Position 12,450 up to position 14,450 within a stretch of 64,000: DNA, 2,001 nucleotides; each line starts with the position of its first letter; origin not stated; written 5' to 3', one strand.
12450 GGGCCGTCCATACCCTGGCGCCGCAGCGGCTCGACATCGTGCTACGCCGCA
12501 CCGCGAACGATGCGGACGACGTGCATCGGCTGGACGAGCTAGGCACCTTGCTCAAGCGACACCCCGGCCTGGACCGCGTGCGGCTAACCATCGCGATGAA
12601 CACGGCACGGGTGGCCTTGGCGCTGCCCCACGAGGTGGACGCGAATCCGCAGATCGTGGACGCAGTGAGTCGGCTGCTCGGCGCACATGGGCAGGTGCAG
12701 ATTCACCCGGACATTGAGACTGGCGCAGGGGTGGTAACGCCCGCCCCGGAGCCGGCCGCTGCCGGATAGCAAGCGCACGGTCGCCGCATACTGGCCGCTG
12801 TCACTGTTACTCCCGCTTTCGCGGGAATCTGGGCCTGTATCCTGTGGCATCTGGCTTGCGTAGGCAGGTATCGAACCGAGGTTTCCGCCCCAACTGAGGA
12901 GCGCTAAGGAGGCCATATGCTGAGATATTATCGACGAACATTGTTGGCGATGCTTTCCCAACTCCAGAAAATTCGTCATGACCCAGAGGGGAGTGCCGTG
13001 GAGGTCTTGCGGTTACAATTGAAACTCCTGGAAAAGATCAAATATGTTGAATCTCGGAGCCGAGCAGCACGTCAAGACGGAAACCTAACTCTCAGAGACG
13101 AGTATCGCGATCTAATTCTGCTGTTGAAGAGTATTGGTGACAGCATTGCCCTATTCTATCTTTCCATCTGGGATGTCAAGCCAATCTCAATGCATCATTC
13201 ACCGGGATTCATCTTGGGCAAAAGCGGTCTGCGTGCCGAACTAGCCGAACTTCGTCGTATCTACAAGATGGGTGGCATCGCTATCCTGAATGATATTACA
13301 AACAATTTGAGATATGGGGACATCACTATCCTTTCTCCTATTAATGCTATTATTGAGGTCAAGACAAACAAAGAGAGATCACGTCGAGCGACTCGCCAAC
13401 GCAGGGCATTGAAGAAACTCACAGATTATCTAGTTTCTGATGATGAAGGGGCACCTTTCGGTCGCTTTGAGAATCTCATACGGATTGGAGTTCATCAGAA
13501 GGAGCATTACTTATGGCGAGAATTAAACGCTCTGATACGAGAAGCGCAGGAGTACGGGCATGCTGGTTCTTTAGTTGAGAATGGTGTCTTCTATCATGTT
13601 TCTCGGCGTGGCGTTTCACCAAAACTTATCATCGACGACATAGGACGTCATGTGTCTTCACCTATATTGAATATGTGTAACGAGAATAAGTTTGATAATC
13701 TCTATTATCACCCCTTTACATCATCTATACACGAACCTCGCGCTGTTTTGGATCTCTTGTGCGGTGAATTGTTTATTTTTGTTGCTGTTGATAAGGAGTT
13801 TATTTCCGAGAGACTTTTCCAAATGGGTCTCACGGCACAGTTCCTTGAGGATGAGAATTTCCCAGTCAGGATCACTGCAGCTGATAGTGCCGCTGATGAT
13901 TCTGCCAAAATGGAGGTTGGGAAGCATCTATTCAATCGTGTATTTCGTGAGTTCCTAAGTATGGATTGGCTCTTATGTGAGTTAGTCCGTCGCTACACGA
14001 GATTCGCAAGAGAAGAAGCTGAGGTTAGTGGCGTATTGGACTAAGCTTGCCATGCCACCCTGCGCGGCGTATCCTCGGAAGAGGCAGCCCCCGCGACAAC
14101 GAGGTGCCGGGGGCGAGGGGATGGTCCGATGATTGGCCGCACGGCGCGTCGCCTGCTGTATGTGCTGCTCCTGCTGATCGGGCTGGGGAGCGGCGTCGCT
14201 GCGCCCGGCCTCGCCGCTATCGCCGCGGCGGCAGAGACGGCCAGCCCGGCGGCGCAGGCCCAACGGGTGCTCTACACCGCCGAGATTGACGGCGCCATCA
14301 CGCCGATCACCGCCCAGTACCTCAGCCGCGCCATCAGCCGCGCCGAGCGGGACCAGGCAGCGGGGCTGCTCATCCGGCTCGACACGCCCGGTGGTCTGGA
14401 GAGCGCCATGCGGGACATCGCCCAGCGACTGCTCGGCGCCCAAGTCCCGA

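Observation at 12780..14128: Strongly AT-rich orphan gene with a PD-(D/E)xK-like D...EVK motif wedged between dnaE and the nfeD-SPFH operon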

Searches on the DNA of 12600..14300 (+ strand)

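Call 68: search_rna_families(source=window, start=12600, end=14300, threshold=evalue, max_evalue=1)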
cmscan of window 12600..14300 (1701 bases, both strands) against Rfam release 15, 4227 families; matches with E-value up to 1: 0.
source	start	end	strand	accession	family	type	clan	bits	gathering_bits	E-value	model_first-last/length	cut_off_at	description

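Call 81: search_dna_similar(query=L023:10001-11140:+, collection=ecoli_genomes, mode=distant, max_evalue=0.00001, max_rows=10)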
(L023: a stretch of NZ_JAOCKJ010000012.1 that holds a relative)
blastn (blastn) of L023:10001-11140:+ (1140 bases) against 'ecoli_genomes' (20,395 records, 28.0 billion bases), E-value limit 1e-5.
No match.
